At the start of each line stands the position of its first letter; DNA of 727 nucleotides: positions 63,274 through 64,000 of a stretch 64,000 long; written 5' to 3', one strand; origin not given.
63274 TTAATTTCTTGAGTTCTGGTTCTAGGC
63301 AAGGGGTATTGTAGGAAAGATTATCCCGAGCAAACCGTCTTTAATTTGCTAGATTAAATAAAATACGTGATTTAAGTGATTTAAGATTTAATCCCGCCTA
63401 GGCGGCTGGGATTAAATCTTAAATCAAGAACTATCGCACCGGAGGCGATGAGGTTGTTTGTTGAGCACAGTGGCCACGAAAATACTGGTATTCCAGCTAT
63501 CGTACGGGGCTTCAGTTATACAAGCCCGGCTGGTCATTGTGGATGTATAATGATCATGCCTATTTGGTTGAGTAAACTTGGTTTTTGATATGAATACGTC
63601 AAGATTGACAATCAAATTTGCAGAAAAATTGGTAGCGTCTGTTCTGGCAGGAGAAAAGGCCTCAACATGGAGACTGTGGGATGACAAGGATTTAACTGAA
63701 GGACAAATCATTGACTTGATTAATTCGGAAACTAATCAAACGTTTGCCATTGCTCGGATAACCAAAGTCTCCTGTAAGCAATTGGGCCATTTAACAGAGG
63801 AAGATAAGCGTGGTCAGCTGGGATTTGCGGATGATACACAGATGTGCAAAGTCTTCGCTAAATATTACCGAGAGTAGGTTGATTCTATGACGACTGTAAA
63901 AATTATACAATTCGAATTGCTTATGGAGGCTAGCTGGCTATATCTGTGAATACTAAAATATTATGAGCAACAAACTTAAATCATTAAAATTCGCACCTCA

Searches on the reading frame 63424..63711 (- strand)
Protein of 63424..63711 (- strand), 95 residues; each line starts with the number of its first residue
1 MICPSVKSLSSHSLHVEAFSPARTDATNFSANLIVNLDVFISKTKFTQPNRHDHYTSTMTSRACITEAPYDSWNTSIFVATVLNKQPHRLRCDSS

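Call 55: find_encoding_contigs(protein=window:63424-63711:-, flank=10000, max_places=4)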
Protein window:63424-63711:- (95 aa): no gene with exactly this product is on record in the collection.

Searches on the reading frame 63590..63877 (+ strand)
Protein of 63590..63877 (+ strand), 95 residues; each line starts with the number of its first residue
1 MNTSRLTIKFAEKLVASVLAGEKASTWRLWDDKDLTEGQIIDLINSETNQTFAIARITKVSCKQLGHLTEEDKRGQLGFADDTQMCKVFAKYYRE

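Call 75: find_encoding_contigs(protein=window:63590-63877:+, flank=10000, max_places=4)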
Protein window:63590-63877:+ (95 aa): 2 contigs read that carry it; 1 place shown.
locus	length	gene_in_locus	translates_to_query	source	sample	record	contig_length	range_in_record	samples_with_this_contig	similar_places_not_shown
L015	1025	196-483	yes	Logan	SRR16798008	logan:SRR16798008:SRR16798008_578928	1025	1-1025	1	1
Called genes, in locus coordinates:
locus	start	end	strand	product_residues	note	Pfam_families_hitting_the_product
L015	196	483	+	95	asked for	PF04266:ASCH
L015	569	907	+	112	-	PF04266:ASCH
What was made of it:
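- Tried and rejected: The adjoining metagenome contig is only 1 kb (calls 55, 75).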
